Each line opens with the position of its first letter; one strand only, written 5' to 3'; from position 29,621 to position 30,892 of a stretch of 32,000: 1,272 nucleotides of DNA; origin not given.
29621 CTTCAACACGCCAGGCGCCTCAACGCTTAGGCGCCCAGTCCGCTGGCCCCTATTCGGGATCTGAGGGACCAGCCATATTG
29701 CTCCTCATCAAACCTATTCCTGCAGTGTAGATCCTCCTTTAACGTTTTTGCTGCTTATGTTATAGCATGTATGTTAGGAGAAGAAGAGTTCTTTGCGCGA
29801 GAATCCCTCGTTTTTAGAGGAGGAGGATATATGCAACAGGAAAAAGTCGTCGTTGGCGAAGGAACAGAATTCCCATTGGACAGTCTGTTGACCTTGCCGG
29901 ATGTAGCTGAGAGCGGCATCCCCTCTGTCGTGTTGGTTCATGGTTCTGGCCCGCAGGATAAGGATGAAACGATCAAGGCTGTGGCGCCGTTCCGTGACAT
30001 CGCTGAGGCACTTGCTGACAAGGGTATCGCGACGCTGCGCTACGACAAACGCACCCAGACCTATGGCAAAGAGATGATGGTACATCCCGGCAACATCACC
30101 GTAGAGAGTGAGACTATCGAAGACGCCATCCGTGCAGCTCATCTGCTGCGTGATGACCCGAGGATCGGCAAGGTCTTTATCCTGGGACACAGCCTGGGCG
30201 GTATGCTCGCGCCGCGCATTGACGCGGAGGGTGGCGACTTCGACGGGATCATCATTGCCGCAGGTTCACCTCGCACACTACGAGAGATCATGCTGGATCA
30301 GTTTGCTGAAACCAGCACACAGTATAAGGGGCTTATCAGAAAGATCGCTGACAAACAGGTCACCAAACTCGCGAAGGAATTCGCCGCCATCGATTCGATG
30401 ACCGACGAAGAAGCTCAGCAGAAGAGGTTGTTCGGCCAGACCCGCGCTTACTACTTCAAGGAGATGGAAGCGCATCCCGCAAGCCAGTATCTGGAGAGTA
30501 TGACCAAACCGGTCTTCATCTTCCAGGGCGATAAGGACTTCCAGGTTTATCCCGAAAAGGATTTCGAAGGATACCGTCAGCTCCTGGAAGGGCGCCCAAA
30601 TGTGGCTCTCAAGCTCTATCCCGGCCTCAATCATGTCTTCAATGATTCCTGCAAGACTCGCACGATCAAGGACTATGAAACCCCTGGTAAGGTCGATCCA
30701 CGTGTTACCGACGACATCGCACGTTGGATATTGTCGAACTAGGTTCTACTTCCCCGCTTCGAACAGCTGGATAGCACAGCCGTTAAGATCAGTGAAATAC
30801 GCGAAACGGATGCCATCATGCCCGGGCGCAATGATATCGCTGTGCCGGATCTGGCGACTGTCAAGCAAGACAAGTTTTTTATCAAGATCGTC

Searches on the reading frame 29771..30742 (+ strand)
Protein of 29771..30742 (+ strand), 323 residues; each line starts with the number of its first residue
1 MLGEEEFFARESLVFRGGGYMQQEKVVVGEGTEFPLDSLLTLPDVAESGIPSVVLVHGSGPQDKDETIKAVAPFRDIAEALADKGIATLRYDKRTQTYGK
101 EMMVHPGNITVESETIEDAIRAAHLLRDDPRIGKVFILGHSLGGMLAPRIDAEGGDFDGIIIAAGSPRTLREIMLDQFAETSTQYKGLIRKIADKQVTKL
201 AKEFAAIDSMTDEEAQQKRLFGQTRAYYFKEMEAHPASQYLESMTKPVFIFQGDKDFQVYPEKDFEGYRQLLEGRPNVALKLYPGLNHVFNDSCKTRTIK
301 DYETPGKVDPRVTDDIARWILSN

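Call 8: search_protein_families(library=pfam, proteins=[window:29771-30742:+], max_evalue=0.001)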
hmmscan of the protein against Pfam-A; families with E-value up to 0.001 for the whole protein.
window:29771-30742:+ (323 aa): 9 families
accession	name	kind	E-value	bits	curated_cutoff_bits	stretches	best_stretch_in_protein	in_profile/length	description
PF12146.15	Hydrolase_4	-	1.1e-12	48.2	27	1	73-288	19-232/239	Serine aminopeptidase, S33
PF12697.13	Abhydrolase_6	-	3.6e-10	41.3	26.3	1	53-292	1-208/217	Alpha/beta hydrolase family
PF20434.5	BD-FAE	-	1.1e-08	35.2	26.8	1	41-262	4-206/215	BD-FAE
PF00326.27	Peptidase_S9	-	1.6e-08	34.7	22.6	1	223-292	124-191/213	Prolyl oligopeptidase family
PF00561.26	Abhydrolase_1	-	1e-06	29.1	25.8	1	51-289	1-239/245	alpha/beta hydrolase fold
PF01738.24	DLH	-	8.1e-06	26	21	0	224-293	124-191/217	Dienelactone hydrolase family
PF20408.4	Abhydrolase_11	-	1.4e-05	25.3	27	0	52-161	4-103/193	Alpha/beta hydrolase domain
PF07819.20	PGAP1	-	5.6e-05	23.4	24.3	1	53-179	7-140/233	PGAP1-like alpha/beta domain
PF12695.13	Abhydrolase_5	-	0.00019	21.7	27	1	121-173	45-99/164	Alpha/beta hydrolase family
